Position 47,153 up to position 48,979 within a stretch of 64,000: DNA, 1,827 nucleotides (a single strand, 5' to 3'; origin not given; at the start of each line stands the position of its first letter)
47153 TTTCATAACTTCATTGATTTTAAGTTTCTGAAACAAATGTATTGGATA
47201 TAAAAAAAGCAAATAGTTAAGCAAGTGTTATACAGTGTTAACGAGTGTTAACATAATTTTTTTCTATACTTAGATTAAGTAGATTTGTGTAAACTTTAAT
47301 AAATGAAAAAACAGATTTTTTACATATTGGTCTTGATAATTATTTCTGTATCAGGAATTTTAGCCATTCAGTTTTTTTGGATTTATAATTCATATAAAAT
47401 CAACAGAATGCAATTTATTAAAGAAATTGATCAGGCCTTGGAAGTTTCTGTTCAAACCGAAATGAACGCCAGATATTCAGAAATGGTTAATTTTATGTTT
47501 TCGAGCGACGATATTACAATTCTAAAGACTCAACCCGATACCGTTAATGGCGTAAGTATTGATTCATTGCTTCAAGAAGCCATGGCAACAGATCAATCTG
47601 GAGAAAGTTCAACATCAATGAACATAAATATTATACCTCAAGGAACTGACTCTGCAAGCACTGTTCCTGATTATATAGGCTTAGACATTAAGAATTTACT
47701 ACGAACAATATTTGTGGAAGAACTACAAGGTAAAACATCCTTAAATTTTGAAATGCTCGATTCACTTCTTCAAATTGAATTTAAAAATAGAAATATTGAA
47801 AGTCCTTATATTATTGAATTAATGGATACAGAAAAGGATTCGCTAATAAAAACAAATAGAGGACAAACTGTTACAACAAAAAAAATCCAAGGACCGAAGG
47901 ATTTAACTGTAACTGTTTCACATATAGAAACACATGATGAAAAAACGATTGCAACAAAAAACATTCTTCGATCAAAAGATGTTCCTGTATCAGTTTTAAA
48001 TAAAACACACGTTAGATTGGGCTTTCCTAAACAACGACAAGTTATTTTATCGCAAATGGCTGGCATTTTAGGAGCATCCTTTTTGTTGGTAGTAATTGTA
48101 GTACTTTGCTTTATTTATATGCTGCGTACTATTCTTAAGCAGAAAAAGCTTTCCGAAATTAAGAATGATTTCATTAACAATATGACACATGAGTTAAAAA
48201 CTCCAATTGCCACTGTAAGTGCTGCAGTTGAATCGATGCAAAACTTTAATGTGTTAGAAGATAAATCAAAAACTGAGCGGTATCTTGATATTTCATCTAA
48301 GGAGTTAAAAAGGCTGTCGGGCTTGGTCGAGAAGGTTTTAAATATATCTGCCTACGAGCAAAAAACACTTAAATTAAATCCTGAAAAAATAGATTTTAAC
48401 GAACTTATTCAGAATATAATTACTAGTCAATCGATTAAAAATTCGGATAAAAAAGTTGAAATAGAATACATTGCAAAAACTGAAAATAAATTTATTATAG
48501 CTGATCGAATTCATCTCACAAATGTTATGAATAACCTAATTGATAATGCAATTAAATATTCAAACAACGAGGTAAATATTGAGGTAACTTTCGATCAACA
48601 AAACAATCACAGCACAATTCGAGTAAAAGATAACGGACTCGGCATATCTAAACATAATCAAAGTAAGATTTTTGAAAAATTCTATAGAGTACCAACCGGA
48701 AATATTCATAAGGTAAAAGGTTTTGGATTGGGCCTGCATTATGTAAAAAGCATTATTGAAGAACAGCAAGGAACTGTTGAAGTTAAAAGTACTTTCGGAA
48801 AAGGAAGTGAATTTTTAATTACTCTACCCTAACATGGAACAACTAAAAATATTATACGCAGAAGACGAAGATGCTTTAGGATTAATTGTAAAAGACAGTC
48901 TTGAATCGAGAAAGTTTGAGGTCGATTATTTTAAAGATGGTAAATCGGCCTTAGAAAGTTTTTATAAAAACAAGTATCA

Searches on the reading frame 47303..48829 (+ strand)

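Call 53: search_protein_families(library=pfam, proteins=[window:47303-48829:+], max_evalue=0.00001)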
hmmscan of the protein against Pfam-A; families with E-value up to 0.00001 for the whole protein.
window:47303-48829:+ (509 aa): 2 families
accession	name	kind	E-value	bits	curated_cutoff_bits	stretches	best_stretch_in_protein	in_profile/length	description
PF02518.31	HATPase_c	-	1.1e-24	87.4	26.4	1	401-509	2-108/111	Histidine kinase-, DNA gyrase B-, and HSP90-like ATPase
PF00512.31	HisKA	-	2.1e-12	47.3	26.9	1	287-352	2-64/66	His Kinase A (phospho-acceptor) domain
